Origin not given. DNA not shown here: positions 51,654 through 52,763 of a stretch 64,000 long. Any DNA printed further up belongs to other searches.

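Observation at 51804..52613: Unknown 269-aa AT-rich gene riding with the RM specificity cassette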

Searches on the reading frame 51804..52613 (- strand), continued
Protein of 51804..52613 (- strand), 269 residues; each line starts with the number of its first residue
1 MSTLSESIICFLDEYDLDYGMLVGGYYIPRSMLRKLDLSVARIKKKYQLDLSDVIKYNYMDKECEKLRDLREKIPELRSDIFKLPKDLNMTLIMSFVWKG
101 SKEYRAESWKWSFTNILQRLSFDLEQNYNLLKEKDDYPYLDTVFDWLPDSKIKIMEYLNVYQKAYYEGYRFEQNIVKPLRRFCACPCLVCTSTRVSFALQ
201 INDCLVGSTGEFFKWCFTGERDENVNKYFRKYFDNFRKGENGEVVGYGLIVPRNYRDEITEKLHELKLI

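Call 65: find_related_loci(query=A2, collection=viral_contigs, flank=6000)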
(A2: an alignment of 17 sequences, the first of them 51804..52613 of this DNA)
Query A2 (269 aa) in viral_contigs; peptide patterns used: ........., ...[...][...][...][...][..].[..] (x = any residue, [..] = any of these).
33 stretches matched a pattern, but none encodes a relative of the query by tblastn (E <= 1e-3).

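Call 66: find_related_loci(query=A2, collection=metagenome_contigs, flank=6000)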
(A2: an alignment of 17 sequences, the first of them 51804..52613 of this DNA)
Query A2 (269 aa) in metagenome_contigs; peptide patterns used: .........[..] (x = any residue, [..] = any of these).
94 stretches matched a pattern; 16 encode a relative of the query (tblastn E <= 1e-3); 16 distinct loci.
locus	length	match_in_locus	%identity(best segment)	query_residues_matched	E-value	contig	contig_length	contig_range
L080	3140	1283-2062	56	4-266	1e-97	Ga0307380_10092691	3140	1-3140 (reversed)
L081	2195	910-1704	44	5-268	8e-76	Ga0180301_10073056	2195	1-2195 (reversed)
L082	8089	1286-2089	42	1-267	1e-70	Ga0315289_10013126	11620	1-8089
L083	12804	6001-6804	41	1-267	2e-68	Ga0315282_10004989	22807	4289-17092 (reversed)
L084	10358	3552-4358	41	1-269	2e-68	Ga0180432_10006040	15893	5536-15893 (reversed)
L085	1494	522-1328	41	1-269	5e-70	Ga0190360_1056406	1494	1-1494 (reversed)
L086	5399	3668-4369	30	17-253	1e-26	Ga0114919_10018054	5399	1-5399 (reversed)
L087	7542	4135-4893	31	15-269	9e-26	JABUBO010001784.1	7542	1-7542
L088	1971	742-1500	28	21-269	7e-22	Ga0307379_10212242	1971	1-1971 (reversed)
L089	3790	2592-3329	27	24-266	1e-16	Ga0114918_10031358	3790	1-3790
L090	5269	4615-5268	27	24-236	8e-16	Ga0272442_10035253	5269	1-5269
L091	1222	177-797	30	24-230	6e-16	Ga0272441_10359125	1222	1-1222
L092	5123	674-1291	28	24-230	5e-15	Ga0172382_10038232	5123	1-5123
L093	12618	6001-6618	28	24-230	6e-15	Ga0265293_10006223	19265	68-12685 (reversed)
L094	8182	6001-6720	26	24-266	4e-9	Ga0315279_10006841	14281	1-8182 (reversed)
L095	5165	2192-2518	28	24-120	8e-5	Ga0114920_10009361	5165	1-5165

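Call 74: search_solved_structures(query=A3, max_evalue=10, show_alignments=2)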
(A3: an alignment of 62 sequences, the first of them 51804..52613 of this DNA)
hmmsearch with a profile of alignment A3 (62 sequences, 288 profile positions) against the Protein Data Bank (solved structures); distinct sequences matched with E-value up to 10: 0.

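Call 76: fold_search(model_id=the predicted structure, library=viral)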
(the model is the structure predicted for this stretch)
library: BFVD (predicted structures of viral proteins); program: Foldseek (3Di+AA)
matches with E <= 10: 187; with E <= 0.001: 1
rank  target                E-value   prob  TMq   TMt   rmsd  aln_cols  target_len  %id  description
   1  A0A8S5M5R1            1.5e-08  1.00  0.60  0.66   5.2       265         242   17  DUF3800 domain-containing protein [Siphoviridae sp. ctPJC19]
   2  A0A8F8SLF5            1.6e-02  0.35  0.24  0.24  16.2       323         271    9  (no name in the UniProt tables at hand)
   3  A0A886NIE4            2.4e-02  0.54  0.25  0.26  14.7       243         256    7  (no name in the UniProt tables at hand)
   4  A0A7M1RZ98            4.0e-02  0.15  0.19  0.16  20.0       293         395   13  DNA polymerase [uncultured phage cr127_1]
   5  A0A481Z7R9            5.9e-02  0.30  0.28  0.29  11.0       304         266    9  Holliday junction resolvase [Pithovirus LCPAC304]
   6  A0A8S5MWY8            1.2e-01  0.18  0.23  0.28  13.7       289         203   11  Crossover junction endodeoxyribonuclease [Myoviridae sp. ct3wi9]
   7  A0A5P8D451            1.4e-01  0.16  0.21  0.26  16.9       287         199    8  (no name in the UniProt tables at hand)
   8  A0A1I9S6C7            1.4e-01  0.11  0.17  0.18  18.2       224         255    8  (no name in the UniProt tables at hand)
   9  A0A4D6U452            1.8e-01  0.12  0.19  0.09  14.7       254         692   11  RNA-directed DNA polymerase [Soybean chlorotic mottle virus]
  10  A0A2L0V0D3            2.0e-01  0.06  0.12  0.18  10.4       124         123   13  Uncharacterized protein [Agrobacterium phage Atu_ph07]
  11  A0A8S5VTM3            2.5e-01  0.09  0.19  0.21  20.4       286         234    9  Endonuclease [Ackermannviridae sp.]
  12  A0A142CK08            4.0e-01  0.10  0.25  0.26  12.7       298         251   12  (no name in the UniProt tables at hand)
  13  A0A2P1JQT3            4.5e-01  0.12  0.21  0.23  12.0       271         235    7  RuvC-like resolvase [Mycobacterium phage Nilo]
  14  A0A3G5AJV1            4.8e-01  0.08  0.19  0.29  18.1       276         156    7  ribonuclease H [Solivirus sp.]
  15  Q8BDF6                5.1e-01  0.14  0.27  0.20  13.4       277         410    7  Polyprotein (Fragment) [Rubus yellow net virus]
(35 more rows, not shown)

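Call 79: search_protein_families(library=pfam, proteins=[L083:5205-5996:+, L083:6856-9771:+, L083:9771-10196:+, L083:10196-12802:+, L086:1080-3200:+, L090:193-1503:+, L090:1510-3141:+, L090:3131-4336:+, L094:1926-4751:+, L094:4788-5600:+], max_evalue=0.001)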
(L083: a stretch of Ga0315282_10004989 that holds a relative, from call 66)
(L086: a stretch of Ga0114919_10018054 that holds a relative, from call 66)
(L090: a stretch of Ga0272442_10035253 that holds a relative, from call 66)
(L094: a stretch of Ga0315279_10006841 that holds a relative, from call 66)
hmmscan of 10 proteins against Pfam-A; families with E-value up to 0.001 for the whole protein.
L083:5205-5996:+ (264 aa): 2 families
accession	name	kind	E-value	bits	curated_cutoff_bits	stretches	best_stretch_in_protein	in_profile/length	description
PF13365.12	Trypsin_2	-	6.5e-20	72.8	27.6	1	29-176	1-144/144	Trypsin-like peptidase domain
PF00089.32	Trypsin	-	2.7e-08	34.3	20.6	1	15-178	14-196/220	Trypsin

L083:6856-9771:+ (972 aa): 1 family
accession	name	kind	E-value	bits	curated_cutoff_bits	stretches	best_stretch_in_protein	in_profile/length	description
PF04465.17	DUF499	-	1.6e-24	86.3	23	1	117-442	21-349/1024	Protein of unknown function (DUF499)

L083:9771-10196:+ (142 aa): 1 family
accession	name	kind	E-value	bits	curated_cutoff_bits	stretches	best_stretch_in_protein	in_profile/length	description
PF24728.1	DUF7680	-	6.9e-08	33.2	24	1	8-139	1-140/141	Domain of unknown function (DUF7680)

L083:10196-12802:+ (869 aa): 3 families
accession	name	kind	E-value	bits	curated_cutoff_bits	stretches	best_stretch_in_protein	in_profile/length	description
PF06634.17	DUF1156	-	2.7e-15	56.7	24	1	15-64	1-49/73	Protein of unknown function (DUF1156)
PF01555.25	N6_N4_Mtase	-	8.4e-08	32.9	26.7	1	521-700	4-133/221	DNA methylase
PF01170.24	UPF0020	-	2.1e-06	28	22.3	0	127-165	26-64/197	RMKL-like, methyltransferase domain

L086:1080-3200:+ (707 aa): 1 family
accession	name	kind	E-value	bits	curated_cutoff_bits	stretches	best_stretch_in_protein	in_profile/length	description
PF20469.4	OLD-like_TOPRIM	-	3.3e-06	28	23.2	1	434-483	5-55/67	Overcoming lysogenization defect protein-like, TOPRIM domain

L090:193-1503:+ (437 aa): 1 family
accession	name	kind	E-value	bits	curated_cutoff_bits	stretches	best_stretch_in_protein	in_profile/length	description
PF22679.2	T1R_D3-like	-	4.9e-17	63.2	27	1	13-106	62-157/158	Type I restriction enzyme subunit R domain 3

L090:1510-3141:+ (544 aa): 3 families
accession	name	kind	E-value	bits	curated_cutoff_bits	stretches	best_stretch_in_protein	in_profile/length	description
PF02384.22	N6_Mtase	-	2e-61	208.5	20.4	1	178-494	2-304/311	N-6 DNA Methylase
PF07669.17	Eco57I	-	8.1e-11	42.7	25.3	1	252-406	3-170/171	Eco57I restriction-modification methylase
PF05175.20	MTS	-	8.4e-06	26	23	1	223-317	31-113/170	Methyltransferase small domain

L090:3131-4336:+ (402 aa): 1 family
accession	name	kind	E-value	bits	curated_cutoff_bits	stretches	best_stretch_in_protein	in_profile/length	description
PF01420.25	Methylase_S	-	1.3e-19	71.5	22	2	12-160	12-168/168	Type I restriction modification DNA specificity domain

L094:1926-4751:+ (942 aa): 2 families
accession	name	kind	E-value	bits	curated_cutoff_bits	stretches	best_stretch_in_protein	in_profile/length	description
PF04851.21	ResIII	-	1.9e-13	51.1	22.5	1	42-272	5-163/164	Type III restriction enzyme, res subunit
PF18766.7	SWI2_SNF2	-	2.4e-09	37.6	26.7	1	89-329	10-216/221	SWI2/SNF2 ATPase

L094:4788-5600:+ (271 aa): 0 families

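Call 80: search_protein_families(library=padloc, proteins=[L083:6856-9771:+, L083:10196-12802:+, L083:5205-5996:+, L086:1080-3200:+, L094:1926-4751:+, L094:4788-5600:+, L015:5579-9613:+, L093:6795-7997:+, L095:799-2100:+, L089:1252-2241:+], max_evalue=0.00001)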
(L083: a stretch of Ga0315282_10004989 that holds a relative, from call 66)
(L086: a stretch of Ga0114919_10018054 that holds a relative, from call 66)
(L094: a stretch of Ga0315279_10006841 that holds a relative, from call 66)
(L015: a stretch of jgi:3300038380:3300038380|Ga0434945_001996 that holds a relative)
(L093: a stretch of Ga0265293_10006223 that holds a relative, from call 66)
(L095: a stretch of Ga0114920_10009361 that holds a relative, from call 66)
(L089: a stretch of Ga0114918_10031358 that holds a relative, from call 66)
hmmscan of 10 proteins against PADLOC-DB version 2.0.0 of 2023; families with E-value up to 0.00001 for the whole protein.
L083:6856-9771:+ (972 aa): 2 families
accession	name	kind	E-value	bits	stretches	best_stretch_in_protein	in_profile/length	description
PDLC00662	HmaC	-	4.3e-65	218.5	1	8-613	11-634/941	AAA+ ATPase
PDLC02192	DUF499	-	4.8e-30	102.1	1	41-651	34-629/1022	-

L083:10196-12802:+ (869 aa): 12 families
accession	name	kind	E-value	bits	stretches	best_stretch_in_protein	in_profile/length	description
PDLC00661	HmaB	-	4.4e-85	284.3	2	211-825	267-876/973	DNA-adenine methylase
PDLC00660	HmaB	-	4.5e-81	271.1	3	212-832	267-877/967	DNA-adenine methylase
PDLC02189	DUF1156_MTase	-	1.2e-46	157.5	1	326-700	386-705/944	-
PDLC03352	MTase_II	-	1.2e-41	140.5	3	318-547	354-595/1023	Type II methyltransferase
PDLC03233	MTase_II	-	1.6e-35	120.8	1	357-675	337-647/731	Type II methyltransferase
PDLC03314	MTase_II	-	2.9e-27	93.2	1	522-698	551-703/944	Type II methyltransferase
PDLC02541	PglX|PglXI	-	1e-22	78.1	1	340-668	338-618/919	PglXI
PDLC03346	MTase_II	-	2.2e-13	46.9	1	513-669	602-733/1068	Type II methyltransferase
PDLC03312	MTase_II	-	1.2e-11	41.1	1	503-641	1114-1232/1344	Type II methyltransferase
PDLC03367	MTase_II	-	6.1e-09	32.7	0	511-638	337-443/633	Type II methyltransferase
PDLC03319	MTase_II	-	3.8e-07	27.3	0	513-677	287-428/503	Type II methyltransferase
PDLC03228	MTase_II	-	6.5e-06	24.1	0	109-158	143-192/227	Type II methyltransferase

L083:5205-5996:+ (264 aa): 4 families
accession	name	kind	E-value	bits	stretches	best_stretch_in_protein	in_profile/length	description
PDLC02960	RT-Protease_XI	-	3.6e-17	60.5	1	24-187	348-492/506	single gene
PDLC02959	RT-Protease_XI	-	7e-17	59.5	1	19-188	343-497/510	single gene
PDLC03855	LmuA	-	3.4e-09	34.5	1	26-179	14-172/425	-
PDLC04593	PDC-M35A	-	8e-07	27.1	1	22-178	18-179/216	-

L086:1080-3200:+ (707 aa): 0 families

L094:1926-4751:+ (942 aa): 1 family
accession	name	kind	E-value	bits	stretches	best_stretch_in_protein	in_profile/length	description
PDLC03648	REase_III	-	3.1e-13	46.8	1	390-502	276-381/871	Type III restriction enzyme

L094:4788-5600:+ (271 aa): 0 families

L015:5579-9613:+ (1344 aa): 4 families
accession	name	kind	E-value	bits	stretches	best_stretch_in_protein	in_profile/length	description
PDLC02779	SspC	-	1e-11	41.4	1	5-119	55-166/1054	SspC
PDLC02781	SspC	-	2.3e-09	33.6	0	5-125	50-169/1104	SspC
PDLC02775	SspC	-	2.7e-07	26.7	0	4-83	62-139/1064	SspC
PDLC02778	SspC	-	6.2e-07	25.5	0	6-115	52-147/1053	SspC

L093:6795-7997:+ (401 aa): 2 families
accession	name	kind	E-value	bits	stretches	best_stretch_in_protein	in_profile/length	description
PDLC00383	SduA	-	1.9e-158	525.8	1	3-401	10-408/408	DUF4263 domain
PDLC00377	SduA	-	5.9e-21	72.9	1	156-390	158-390/402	DUF4263 domain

L095:799-2100:+ (434 aa): 88 families (the best 25 are shown)
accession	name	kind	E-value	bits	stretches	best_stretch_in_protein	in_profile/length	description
PDLC03179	Specificity_I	-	1.9e-57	193.5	1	170-427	38-293/589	Type I specificity subunit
PDLC03076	Specificity_I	-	4.3e-57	192.4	3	170-412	4-239/488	Type I specificity subunit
PDLC03169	Specificity_I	-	3.4e-44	150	2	40-225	277-459/461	Type I specificity subunit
PDLC03079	Specificity_I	-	6.7e-43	145.5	2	232-432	17-214/470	Type I specificity subunit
PDLC03189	Specificity_I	-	1.1e-42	144.5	2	96-226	327-458/459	Type I specificity subunit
PDLC03195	Specificity_I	-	2.5e-41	139.9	1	223-429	300-507/512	Type I specificity subunit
PDLC03162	Specificity_I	-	8.3e-41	138.2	1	69-431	88-410/431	Type I specificity subunit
PDLC04137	mad5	-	3.9e-38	129.7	1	3-423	2-390/392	mads_5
PDLC03109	Specificity_I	-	2e-31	107.2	2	89-224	125-259/591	Type I specificity subunit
PDLC03090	Specificity_I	-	4.5e-30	103.3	2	240-431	232-427/434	Type I specificity subunit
PDLC03127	Specificity_I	-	1.4e-29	101.3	1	114-432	137-450/571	Type I specificity subunit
PDLC03096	Specificity_I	-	3.2e-28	96.8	1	170-427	21-270/658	Type I specificity subunit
PDLC03196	Specificity_I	-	6.4e-28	95.3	1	166-427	16-284/792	Type I specificity subunit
PDLC03107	Specificity_I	-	3.4e-27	93.5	2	244-431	2-185/392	Type I specificity subunit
PDLC03072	Specificity_I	-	5.8e-27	92.8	2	241-414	233-416/448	Type I specificity subunit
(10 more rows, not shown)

L089:1252-2241:+ (330 aa): 0 families

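Call 93: search_protein_families(library=pfam, proteins=[L095:3290-4174:+, L095:4228-4791:+, L095:24-803:+, L087:2943-3617:+, L087:5105-5875:+, L087:1355-2608:-, L089:316-1152:+, L089:1252-2241:+, L086:4609-5067:+, L011:1998-2642:+], max_evalue=0.001)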
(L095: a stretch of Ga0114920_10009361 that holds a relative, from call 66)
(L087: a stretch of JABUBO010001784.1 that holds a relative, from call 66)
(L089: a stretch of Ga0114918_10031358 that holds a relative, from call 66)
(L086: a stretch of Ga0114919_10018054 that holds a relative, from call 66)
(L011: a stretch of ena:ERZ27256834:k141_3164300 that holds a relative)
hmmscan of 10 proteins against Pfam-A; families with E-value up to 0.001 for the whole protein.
L095:3290-4174:+ (295 aa): 0 families

L095:4228-4791:+ (188 aa): 0 families

L095:24-803:+ (260 aa): 2 families
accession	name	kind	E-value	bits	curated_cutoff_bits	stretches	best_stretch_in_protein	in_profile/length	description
PF02384.22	N6_Mtase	-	2.4e-49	168.8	20.4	1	2-227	77-308/311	N-6 DNA Methylase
PF07669.17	Eco57I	-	2.5e-08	34.6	25.3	1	32-138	68-171/171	Eco57I restriction-modification methylase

L087:2943-3617:+ (225 aa): 2 families
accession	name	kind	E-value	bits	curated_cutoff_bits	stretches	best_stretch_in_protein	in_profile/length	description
PF00589.27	Phage_integrase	-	5.1e-34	118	27.1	1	30-209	3-167/172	Phage integrase family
PF12835.12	Integrase_1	-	0.00039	20.8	23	0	65-178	38-147/149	Integrase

L087:5105-5875:+ (257 aa): 0 families

L087:1355-2608:- (418 aa): 1 family
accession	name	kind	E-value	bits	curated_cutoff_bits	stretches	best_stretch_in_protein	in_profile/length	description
PF09665.15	RE_Alw26IDE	-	7.1e-115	385.5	23.1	2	128-408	176-471/507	Type II restriction endonuclease (RE_Alw26IDE)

L089:316-1152:+ (279 aa): 0 families

L089:1252-2241:+ (330 aa): 0 families

L086:4609-5067:+ (153 aa): 0 families

L011:1998-2642:+ (214 aa): 0 families
